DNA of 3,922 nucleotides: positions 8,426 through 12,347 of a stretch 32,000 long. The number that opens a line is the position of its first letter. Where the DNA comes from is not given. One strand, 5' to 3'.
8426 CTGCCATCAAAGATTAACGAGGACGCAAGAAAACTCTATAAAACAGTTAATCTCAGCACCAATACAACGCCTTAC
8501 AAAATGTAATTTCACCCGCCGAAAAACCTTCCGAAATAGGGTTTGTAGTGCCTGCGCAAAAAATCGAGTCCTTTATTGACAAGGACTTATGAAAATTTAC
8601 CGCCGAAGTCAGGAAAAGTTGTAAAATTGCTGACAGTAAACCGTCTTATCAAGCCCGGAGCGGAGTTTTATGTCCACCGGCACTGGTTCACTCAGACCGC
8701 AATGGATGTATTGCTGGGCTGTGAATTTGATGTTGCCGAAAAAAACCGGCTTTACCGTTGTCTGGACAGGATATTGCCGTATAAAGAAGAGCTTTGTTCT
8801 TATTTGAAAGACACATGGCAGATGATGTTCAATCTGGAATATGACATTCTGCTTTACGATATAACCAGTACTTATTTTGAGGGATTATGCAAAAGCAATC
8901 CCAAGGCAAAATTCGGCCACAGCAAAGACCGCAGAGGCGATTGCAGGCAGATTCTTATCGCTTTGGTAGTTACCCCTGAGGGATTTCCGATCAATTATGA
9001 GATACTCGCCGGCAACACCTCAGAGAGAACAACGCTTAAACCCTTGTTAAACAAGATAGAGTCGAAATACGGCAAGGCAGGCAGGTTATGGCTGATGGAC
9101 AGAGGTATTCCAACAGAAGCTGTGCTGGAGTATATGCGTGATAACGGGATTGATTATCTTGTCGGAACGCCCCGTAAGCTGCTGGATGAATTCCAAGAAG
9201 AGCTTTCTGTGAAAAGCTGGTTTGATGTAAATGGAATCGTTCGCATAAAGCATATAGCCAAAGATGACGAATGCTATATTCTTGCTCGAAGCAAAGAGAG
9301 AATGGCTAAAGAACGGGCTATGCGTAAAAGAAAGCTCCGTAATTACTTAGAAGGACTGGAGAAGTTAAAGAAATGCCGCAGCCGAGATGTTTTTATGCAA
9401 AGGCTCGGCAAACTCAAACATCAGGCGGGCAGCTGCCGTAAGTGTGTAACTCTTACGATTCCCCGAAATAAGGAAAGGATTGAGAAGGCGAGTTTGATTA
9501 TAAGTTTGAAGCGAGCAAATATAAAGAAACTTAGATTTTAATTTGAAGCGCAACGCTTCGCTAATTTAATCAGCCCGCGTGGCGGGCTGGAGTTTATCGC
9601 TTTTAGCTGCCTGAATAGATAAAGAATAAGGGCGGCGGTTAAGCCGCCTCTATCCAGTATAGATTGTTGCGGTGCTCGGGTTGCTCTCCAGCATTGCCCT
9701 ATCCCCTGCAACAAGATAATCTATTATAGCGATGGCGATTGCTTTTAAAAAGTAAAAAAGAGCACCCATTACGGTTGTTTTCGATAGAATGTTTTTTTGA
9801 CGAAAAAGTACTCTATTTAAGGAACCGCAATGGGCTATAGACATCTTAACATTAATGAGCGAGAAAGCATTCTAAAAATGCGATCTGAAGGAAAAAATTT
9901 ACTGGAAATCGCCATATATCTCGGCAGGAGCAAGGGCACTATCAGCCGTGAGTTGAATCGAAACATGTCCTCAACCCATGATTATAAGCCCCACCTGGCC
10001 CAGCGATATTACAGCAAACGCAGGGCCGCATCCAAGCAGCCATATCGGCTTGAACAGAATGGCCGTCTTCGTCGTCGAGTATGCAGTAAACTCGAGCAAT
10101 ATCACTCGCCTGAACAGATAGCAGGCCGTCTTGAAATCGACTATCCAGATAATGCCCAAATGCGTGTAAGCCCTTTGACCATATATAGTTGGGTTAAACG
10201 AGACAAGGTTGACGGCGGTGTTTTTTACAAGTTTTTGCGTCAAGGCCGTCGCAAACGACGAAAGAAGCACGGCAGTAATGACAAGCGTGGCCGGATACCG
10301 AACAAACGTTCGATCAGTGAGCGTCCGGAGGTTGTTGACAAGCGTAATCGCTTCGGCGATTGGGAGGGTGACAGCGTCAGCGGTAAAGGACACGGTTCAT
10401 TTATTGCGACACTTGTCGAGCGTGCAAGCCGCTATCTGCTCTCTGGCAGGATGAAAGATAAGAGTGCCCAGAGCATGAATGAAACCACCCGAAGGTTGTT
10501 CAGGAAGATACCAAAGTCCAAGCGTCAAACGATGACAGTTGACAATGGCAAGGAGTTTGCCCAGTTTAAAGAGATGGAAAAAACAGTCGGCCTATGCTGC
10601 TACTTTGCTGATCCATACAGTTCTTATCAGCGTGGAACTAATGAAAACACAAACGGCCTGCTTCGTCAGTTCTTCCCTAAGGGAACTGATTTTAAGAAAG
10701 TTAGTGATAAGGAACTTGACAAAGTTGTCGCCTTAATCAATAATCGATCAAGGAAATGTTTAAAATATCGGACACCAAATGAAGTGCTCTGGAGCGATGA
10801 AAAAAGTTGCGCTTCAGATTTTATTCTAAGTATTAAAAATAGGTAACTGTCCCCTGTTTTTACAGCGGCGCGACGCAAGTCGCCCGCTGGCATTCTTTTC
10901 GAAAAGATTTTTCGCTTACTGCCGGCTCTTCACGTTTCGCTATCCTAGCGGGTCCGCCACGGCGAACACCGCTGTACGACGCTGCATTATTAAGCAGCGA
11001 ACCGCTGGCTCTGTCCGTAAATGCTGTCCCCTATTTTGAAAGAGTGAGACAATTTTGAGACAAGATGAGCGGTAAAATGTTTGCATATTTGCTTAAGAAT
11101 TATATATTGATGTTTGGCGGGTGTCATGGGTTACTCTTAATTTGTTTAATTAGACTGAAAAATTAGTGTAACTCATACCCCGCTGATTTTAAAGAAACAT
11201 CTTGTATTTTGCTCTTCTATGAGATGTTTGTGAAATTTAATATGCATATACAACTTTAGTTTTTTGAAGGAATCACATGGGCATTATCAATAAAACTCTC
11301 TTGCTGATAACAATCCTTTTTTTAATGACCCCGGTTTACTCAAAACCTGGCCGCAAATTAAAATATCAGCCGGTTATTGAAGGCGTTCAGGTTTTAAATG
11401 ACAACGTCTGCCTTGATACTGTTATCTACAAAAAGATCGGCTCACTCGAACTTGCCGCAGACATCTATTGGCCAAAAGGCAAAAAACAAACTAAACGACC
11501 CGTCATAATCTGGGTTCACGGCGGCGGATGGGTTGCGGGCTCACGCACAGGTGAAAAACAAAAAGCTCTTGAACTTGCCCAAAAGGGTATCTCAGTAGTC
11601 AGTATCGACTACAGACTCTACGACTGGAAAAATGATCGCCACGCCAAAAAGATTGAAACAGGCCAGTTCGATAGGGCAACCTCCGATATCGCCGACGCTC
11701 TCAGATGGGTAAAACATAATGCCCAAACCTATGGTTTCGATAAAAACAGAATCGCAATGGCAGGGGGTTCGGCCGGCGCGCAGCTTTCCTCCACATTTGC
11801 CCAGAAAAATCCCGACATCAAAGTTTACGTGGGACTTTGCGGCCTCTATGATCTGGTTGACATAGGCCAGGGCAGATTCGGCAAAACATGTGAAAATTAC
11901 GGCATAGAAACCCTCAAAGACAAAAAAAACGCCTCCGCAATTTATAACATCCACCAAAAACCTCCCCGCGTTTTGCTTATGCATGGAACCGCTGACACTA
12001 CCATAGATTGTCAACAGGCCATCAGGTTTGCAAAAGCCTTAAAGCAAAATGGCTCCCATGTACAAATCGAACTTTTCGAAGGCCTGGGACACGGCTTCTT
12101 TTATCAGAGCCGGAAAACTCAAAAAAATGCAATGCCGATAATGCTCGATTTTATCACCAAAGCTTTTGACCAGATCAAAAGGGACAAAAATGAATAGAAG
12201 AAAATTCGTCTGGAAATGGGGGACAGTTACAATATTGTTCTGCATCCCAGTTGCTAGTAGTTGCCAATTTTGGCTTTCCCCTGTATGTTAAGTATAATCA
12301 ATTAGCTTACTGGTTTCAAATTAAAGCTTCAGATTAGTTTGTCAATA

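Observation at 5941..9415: Complete IS1634-family element flanked by a perfect 801-bp direct duplication of its target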

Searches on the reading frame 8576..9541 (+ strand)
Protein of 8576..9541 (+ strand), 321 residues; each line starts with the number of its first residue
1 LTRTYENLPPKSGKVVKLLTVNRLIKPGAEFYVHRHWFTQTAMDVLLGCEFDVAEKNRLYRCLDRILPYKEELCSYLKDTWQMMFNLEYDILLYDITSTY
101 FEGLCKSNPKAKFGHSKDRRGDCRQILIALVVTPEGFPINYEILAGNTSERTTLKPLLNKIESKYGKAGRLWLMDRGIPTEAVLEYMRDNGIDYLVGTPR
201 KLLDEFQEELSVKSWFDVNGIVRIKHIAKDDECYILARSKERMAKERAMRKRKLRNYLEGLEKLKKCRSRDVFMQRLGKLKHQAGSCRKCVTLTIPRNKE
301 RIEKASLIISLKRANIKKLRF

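Call 10: search_protein_families(library=pfam, proteins=[window:8576-9541:+])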
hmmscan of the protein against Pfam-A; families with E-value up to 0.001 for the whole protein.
window:8576-9541:+ (321 aa): 1 family
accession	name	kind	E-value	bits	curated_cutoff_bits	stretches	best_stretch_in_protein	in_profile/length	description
PF01609.27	DDE_Tnp_1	-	1e-09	38.9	23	1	109-241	21-135/200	Transposase DDE domain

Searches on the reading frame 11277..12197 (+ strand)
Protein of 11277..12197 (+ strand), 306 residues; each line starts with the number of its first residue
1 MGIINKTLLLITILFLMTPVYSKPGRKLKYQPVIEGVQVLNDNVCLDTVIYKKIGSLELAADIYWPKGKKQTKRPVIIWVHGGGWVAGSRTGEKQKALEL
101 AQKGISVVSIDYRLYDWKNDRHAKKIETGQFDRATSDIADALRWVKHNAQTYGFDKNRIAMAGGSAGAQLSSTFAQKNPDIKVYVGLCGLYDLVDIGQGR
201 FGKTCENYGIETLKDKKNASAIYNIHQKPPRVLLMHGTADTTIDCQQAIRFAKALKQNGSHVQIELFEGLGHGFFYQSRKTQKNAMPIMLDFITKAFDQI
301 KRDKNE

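Call 10: search_protein_families(library=pfam, proteins=[window:11277-12197:+])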
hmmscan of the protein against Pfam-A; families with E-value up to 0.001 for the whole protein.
window:11277-12197:+ (306 aa): 9 families
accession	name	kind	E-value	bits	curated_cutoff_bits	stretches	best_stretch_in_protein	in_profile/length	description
PF20434.5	BD-FAE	-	8.3e-32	110.9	26.8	1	62-255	2-215/215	BD-FAE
PF00326.27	Peptidase_S9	-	3.5e-23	82.6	22.6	1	100-298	10-211/213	Prolyl oligopeptidase family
PF07859.19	Abhydrolase_3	-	6.2e-21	75.6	25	1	77-275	1-209/210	alpha/beta hydrolase fold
PF00135.34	COesterase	-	1.8e-17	64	27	1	61-172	88-198/515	Carboxylesterase family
PF01738.24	DLH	-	1e-11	45.3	21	1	98-284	35-198/217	Dienelactone hydrolase family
PF12146.15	Hydrolase_4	-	3e-09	37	27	1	73-183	3-103/239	Serine aminopeptidase, S33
PF02230.22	Abhydrolase_2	-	9.4e-06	26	23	0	231-278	158-205/217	Phospholipase/Carboxylesterase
PF12697.13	Abhydrolase_6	-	4.4e-05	24.7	26.3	0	77-185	1-91/217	Alpha/beta hydrolase family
PF00561.26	Abhydrolase_1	-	0.00039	20.6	25.8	0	75-189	1-102/245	alpha/beta hydrolase fold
